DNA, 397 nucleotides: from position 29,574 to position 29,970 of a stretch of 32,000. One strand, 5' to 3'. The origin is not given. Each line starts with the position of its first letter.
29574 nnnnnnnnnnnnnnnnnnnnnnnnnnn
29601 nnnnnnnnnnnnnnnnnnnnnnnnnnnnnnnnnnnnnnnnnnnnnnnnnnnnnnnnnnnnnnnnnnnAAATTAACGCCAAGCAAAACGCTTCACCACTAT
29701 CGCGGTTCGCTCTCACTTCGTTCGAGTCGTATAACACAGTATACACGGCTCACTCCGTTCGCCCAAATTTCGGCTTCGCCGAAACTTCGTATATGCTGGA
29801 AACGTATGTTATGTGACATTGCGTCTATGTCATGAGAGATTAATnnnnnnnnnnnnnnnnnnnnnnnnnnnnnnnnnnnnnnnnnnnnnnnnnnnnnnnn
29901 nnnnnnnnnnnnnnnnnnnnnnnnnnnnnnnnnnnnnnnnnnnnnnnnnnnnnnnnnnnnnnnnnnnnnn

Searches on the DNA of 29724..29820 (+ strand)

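Call 63: build_rna_model(alignment_id=A4, structure=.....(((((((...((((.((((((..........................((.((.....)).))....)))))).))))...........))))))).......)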
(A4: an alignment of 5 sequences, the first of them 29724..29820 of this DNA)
Model R1 built from alignment A4 (5 sequences, 107 columns); structure: as given.
model positions 91; base pairs 21; branch points 0; effective number of sequences 2.76; information 0.627 bits per position. Calibrated on 0.2 Mb of random sequence (short: E-values are rough).
structure used (alignment columns):
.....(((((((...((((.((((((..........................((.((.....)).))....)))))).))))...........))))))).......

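Call 64: search_with_rna_model(model_id=R1, sources=[window, L003, L004, L005, L006, L007, L008, L009, L010, L011, L012, L013, L014, L015, L016, L017, L018, L019, L020, L021, L022, L023, L024], max_evalue=10)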
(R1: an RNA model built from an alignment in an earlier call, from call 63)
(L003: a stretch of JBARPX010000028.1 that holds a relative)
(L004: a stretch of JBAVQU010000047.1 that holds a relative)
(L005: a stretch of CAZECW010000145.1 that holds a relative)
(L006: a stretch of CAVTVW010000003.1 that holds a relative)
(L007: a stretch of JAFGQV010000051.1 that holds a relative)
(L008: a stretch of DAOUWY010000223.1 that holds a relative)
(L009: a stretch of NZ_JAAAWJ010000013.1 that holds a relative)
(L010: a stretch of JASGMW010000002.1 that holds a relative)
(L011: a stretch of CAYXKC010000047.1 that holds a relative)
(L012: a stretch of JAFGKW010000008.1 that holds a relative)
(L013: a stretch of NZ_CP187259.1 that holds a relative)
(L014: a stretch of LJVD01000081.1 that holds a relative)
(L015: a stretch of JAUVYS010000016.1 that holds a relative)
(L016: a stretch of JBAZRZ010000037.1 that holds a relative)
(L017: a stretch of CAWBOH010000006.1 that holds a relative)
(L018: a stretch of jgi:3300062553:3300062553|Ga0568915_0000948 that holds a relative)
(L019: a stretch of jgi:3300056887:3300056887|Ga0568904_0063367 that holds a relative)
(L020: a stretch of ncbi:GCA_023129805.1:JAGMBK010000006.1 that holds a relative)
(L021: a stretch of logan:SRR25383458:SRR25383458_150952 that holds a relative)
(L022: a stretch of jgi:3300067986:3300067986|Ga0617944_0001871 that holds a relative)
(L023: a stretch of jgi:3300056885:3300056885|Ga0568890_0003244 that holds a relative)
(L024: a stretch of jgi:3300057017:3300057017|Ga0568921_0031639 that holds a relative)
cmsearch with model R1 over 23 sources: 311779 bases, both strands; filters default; matches with E-value up to 10: 7.
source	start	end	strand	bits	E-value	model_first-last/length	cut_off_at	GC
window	30617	30706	+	88.1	1.9e-19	1-91/91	no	0.5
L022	6980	7074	+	88.1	1.9e-19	1-91/91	no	0.46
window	29725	29821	+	85.5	9.1e-19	1-91/91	no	0.45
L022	7718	7809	+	85.1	1.2e-18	1-91/91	no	0.49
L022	8179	8260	+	49.7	1.9e-09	1-91/91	no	0.43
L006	1912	2000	-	15.1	2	1-91/91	no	0.42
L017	10168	10230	+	12.5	9.9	1-91/91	no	0.32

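Call 69: search_with_rna_model(model_id=R1, sources=[L025, L026, L027, L028, window], max_evalue=10, filters=off)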
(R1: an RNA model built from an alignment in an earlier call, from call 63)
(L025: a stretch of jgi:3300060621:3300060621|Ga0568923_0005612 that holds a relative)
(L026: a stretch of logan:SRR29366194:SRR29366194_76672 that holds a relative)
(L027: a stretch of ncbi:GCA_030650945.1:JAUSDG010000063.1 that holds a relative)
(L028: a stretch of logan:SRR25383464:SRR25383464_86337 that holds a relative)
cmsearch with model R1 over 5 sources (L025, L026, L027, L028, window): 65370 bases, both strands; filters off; matches with E-value up to 10: 13.
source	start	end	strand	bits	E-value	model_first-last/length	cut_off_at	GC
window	30617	30706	+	88.1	3.9e-20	1-91/91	no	0.5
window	29725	29821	+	85.5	1.9e-19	1-91/91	no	0.45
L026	990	1074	+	29.4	8e-05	1-91/91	no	0.46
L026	1735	1815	+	20.6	0.016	1-91/91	no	0.36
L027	4587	4679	+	14.3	0.71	1-91/91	no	0.49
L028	8017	8108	+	13.4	1.2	1-91/91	no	0.43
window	21890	21923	+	12.7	1.8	1-91/91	no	0.35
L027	3579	3661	+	10.4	7.1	1-91/91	no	0.35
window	29084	29107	+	10.4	7.2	1-91/91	no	0.29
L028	7767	7847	-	10.3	7.5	1-91/91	no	0.4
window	7897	7977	-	10.3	7.8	1-91/91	no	0.46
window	20900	20930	-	10.1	8.7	1-91/91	no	0.52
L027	5279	5366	+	9.9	9.8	1-91/91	no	0.31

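Call 71: search_with_rna_model(model_id=R1, sources=[L026, L027], max_evalue=1, filters=off, show_alignments=3)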
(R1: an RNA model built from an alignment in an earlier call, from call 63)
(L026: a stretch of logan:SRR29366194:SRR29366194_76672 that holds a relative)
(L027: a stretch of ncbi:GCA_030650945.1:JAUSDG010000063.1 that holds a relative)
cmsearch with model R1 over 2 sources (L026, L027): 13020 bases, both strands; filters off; matches with E-value up to 1: 3.
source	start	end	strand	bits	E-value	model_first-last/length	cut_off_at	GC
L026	990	1074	+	29.4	1.6e-05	1-91/91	no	0.46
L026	1735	1815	+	20.6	0.0032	1-91/91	no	0.36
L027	4587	4679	+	14.3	0.14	1-91/91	no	0.49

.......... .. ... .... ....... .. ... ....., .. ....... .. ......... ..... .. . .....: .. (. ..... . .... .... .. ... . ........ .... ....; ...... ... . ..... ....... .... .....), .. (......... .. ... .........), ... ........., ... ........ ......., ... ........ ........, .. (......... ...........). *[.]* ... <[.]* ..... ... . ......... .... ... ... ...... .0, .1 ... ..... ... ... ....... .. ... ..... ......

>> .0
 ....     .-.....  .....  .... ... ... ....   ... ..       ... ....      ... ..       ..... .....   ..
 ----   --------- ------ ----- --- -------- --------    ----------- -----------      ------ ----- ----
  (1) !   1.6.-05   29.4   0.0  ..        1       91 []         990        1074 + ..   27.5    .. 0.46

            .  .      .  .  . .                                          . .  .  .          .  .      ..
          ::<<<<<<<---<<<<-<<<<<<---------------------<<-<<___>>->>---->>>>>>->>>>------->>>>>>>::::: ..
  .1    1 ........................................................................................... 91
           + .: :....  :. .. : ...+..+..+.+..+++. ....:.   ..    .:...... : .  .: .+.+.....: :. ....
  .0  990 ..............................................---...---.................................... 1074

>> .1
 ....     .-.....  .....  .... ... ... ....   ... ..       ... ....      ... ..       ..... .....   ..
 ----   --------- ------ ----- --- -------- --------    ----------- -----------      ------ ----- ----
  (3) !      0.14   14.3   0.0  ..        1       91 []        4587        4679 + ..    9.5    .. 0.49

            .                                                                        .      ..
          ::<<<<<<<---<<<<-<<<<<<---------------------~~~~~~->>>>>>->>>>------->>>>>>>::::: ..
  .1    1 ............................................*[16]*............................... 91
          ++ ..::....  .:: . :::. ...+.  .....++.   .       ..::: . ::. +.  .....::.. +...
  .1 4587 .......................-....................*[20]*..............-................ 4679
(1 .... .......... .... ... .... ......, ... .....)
